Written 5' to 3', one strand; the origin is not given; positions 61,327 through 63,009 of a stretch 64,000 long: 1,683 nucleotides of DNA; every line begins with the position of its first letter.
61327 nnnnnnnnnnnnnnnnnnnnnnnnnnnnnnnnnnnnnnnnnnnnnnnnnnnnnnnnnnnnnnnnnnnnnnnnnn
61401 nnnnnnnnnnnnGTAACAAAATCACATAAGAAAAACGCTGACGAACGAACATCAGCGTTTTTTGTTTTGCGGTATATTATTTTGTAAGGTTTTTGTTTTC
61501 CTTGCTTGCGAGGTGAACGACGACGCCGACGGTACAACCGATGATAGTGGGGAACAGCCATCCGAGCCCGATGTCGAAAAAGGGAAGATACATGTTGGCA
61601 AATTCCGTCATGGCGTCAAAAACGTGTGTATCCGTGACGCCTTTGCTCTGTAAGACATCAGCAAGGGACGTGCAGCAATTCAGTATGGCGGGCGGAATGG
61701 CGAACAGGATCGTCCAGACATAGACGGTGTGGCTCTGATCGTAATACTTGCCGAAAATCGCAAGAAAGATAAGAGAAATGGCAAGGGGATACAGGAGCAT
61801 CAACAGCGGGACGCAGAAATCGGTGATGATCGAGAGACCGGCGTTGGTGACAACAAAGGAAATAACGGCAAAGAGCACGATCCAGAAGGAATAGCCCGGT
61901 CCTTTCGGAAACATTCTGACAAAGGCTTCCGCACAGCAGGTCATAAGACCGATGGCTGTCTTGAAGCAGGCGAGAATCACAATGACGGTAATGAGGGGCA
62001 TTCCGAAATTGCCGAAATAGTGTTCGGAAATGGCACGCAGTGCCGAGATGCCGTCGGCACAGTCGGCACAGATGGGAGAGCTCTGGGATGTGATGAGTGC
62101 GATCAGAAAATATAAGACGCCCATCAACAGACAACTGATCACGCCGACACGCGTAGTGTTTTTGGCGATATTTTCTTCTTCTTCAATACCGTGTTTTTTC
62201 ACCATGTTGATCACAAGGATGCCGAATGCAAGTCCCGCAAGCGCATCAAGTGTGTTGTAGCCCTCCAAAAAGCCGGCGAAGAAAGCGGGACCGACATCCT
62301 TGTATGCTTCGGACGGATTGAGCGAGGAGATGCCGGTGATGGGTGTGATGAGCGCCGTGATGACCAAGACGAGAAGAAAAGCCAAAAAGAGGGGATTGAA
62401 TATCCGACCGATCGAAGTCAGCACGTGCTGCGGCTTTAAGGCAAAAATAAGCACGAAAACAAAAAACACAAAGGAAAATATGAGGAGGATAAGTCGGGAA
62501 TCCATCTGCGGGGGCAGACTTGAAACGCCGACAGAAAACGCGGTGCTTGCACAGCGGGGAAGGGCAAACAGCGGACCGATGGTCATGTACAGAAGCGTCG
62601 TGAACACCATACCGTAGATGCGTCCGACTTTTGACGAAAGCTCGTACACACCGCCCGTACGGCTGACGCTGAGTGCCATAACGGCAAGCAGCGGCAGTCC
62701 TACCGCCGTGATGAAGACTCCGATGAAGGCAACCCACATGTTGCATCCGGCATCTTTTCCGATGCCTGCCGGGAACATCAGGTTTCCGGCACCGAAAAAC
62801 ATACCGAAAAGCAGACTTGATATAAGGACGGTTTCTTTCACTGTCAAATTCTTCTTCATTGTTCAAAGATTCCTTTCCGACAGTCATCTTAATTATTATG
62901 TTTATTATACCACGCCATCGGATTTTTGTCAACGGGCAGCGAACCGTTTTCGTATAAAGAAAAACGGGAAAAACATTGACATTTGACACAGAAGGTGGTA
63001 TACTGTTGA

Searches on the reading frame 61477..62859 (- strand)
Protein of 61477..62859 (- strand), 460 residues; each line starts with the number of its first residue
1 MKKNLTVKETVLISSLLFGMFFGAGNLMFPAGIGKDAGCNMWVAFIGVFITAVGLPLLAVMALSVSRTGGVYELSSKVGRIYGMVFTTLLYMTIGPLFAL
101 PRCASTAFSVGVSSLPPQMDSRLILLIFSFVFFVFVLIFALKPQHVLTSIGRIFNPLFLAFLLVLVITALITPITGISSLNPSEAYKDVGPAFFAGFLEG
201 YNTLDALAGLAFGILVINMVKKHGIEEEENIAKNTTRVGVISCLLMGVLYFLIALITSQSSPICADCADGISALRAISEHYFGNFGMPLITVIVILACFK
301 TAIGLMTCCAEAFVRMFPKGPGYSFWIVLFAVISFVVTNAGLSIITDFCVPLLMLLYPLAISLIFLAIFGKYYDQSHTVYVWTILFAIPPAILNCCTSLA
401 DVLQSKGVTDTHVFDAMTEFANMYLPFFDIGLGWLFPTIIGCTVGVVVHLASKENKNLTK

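Call 74: search_protein_families(library=pfam, proteins=[window:61477-62859:-], max_evalue=0.00001)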
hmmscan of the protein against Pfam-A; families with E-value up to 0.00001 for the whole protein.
window:61477-62859:- (460 aa): 1 family
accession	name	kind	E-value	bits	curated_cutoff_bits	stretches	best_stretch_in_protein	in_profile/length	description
PF05525.19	Branch_AA_trans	-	1.6e-121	406.7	22.3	1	8-449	3-426/429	Branched-chain amino acid transport protein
